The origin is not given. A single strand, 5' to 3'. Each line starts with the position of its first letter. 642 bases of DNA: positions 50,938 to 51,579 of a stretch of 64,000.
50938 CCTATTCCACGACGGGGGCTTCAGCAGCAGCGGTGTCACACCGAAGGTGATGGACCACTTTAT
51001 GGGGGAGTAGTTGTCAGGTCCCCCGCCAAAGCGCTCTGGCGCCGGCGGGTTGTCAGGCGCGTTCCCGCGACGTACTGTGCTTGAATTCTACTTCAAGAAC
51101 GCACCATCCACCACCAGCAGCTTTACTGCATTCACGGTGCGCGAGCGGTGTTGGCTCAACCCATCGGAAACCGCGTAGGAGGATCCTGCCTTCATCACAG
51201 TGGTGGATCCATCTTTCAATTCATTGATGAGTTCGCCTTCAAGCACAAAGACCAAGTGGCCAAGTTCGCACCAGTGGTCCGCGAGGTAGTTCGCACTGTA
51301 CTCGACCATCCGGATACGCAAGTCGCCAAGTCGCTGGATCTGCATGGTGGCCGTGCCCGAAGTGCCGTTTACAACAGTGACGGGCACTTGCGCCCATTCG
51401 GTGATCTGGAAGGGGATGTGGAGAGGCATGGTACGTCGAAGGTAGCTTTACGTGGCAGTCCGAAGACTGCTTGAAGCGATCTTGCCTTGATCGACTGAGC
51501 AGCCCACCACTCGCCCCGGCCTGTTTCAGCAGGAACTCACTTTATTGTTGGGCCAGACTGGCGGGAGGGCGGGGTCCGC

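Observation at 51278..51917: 297-bp tandem duplication generating a truncated second DHCW-cupin gene, bounded by a G-rich minisatellite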

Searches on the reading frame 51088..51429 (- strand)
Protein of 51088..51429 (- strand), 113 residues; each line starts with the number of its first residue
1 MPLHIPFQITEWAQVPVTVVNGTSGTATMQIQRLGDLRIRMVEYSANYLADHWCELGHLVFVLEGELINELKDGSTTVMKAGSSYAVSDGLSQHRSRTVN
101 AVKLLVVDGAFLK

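Call 5: search_protein_families(library=pfam, proteins=[window:51088-51429:-], max_evalue=0.01)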
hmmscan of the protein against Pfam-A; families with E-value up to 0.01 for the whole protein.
window:51088-51429:- (113 aa): 1 family
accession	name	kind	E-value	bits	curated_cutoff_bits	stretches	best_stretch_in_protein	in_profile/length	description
PF07883.17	Cupin_2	-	0.00052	20.1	27.2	1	58-107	20-69/70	Cupin domain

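Call 8: search_protein_families(library=ncbifam, proteins=[window:51088-51429:-], max_evalue=0.01)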
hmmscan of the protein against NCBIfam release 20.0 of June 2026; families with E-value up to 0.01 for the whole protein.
window:51088-51429:- (113 aa): 1 family
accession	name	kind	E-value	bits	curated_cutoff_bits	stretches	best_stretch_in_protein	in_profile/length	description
NF038084.1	DHCW_cupin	hypoth_equivalog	2.6e-41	140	70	1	4-108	2-106/106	DHCW motif cupin fold protein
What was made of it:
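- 51088..51429 (-): Full-length DHCW-motif cupin gene (copy A, 113 aa). It matches NF038084 at E 2.6e-41, 140 bits against a cutoff of 70 (call 8).
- Checked: ORF A, 51088..51429 (minus strand, 113 aa), matches NF038084 DHCW_cupin at E 2.6e-41 (call 8).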

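Call 9: find_encoding_contigs(protein=window:51088-51429:-, flank=6000, max_places=8)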
Protein window:51088-51429:- (113 aa): no gene with exactly this product is on record in the collection.

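Call 11: find_related_loci(query=window:51088-51429:-, collection=genome_contigs, flank=4000)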
Query window:51088-51429:- (113 aa) in genome_contigs; peptide patterns used: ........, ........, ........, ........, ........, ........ (x = any residue, [..] = any of these).
469 stretches matched a pattern; 323 encode a relative of the query (tblastn E <= 1e-3); the best 80 are kept; 80 distinct loci.
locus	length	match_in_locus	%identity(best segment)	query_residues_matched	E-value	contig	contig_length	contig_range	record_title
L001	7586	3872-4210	87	1-113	8e-66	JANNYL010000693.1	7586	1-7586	MAG: Flavobacteriales bacterium isolate VAR_34_concoct_196_sub VAR_34_k141_1794615, whole genome shotgun sequence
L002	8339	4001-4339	84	1-113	1e-63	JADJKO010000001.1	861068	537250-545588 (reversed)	MAG: Flavobacteriales bacterium isolate EsbE_18-Q3-R3-47_BATAC.451 tig00000790-10-8595540, whole genome shotgun sequence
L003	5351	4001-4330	87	4-113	8e-64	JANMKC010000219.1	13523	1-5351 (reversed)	MAG: Flavobacteriales bacterium isolate OTE_64_metabat_257 OTE_64_k141_1882378, whole genome shotgun sequence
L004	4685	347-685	86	1-113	2e-63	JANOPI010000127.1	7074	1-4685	MAG: Flavobacteriales bacterium isolate VAR_4_metabat_71 VAR_4_k141_2422578, whole genome shotgun sequence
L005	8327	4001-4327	87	5-113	2e-62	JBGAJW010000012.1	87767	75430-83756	MAG: Flavobacteriales bacterium isolate MAG_AAO_H125.21 AAOH125-21_opera_contig_957, whole genome shotgun sequence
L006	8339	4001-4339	82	1-113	3e-62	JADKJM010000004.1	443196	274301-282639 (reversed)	MAG: Flavobacteriales bacterium isolate Vibo_18-Q3-R45-57_BATAC.153 tig00001368-10-4424470, whole genome shotgun sequenc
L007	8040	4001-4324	86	5-112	2e-61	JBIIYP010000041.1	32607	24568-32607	MAG: Flavobacteriales bacterium isolate ME2005-10-10_3300044625_group2_bin128 Rohwer_bin943_scaffold_545_c1, whole genom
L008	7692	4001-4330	82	4-113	5e-61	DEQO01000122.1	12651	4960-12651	MAG TPA_asm: Flavobacteriales bacterium UBA3364 UBA3364_contig_31127, whole genome shotgun sequence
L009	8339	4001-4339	81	1-113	4e-61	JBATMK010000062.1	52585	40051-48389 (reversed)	MAG: Flavobacteriales bacterium isolate MFD10527_ilm_asm_bin7 k127_166688, whole genome shotgun sequence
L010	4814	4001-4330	82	4-113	1e-60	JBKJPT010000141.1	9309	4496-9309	MAG: Flavobacteriales bacterium isolate ant_bin.469 k117_4344493, whole genome shotgun sequence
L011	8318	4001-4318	85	8-113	7e-59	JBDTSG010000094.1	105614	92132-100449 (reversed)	MAG: Flavobacteriales bacterium isolate cluster3_bin.265 NODE_306_length_105614_cov_7.847602, whole genome shotgun seque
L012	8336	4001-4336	79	1-112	9e-59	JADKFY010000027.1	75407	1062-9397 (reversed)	MAG: Flavobacteriales bacterium isolate Ribe_18-Q3-R11-54_BAT3C.418 tig00016764-10-759250, whole genome shotgun sequence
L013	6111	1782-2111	77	4-113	3e-58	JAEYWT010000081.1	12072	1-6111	MAG: Bacteroidetes bacterium isolate OH_CBlB_283 k127_649121, whole genome shotgun sequence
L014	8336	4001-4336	79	1-112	1e-57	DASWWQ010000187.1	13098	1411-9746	MAG TPA_asm: Flavobacteriales bacterium isolate SMAG_U3660 k141_894376, whole genome shotgun sequence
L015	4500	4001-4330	78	4-113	9e-58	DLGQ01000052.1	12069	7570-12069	MAG TPA_asm: Flavobacteriales bacterium UBA7690 UBA7690_contig_2563, whole genome shotgun sequence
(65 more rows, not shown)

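Call 20: find_related_loci(query=window:51088-51429:-, collection=metagenome_contigs, flank=3000)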
Query window:51088-51429:- (113 aa) in metagenome_contigs; peptide patterns used: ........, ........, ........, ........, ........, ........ (x = any residue, [..] = any of these).
517 stretches matched a pattern; 331 encode a relative of the query (tblastn E <= 1e-3); the best 80 are kept; 80 distinct loci.
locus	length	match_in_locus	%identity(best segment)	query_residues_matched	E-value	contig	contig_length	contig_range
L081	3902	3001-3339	96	1-113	1e-72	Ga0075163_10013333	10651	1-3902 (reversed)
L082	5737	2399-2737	96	1-113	1e-72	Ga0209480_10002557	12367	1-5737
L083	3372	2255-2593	88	1-113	5e-66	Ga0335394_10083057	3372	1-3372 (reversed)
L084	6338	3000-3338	87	1-113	7e-66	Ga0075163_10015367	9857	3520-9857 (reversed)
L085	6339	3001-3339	86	1-113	3e-64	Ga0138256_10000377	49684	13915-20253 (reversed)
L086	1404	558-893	82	1-112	2e-64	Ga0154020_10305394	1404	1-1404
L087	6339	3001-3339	80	1-113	7e-61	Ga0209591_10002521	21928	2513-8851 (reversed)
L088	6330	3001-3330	81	4-113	4e-60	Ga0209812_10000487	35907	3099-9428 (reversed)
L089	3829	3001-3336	79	1-112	2e-59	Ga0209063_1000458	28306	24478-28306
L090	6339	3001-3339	80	1-113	2e-59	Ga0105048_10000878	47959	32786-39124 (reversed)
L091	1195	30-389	78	1-113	1e-62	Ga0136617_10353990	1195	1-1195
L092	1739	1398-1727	82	4-113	2e-60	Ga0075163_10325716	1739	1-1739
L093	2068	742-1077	87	1-112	6e-59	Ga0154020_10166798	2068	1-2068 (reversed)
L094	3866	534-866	78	3-113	6e-58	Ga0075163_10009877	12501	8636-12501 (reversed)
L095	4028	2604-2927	88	5-112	7e-58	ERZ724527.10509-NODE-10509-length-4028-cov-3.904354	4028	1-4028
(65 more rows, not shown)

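Call 32: search_protein_families(library=pfam, proteins=[L082:1715-1825:+, L082:1813-2232:+, L082:1623-1754:+], max_evalue=1)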
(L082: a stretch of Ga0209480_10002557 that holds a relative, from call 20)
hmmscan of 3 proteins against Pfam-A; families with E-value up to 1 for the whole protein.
L082:1715-1825:+ (36 aa): 0 families

L082:1813-2232:+ (139 aa): 1 family
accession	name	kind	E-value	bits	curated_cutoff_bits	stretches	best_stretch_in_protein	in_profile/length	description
PF12650.12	DUF3784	-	0.0087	16.7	28.1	1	74-132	1-58/94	Domain of unknown function (DUF3784)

L082:1623-1754:+ (43 aa): 0 families

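Call 49: search_protein_families(library=pfam, proteins=[L082:1822-2232:+], max_evalue=1)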
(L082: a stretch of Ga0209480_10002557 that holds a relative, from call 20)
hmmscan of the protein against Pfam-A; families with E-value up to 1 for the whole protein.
L082:1822-2232:+ (136 aa): 1 family
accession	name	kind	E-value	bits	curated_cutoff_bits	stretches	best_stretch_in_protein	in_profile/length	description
PF12650.12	DUF3784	-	0.0077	16.9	28.1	1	71-129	1-58/94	Domain of unknown function (DUF3784)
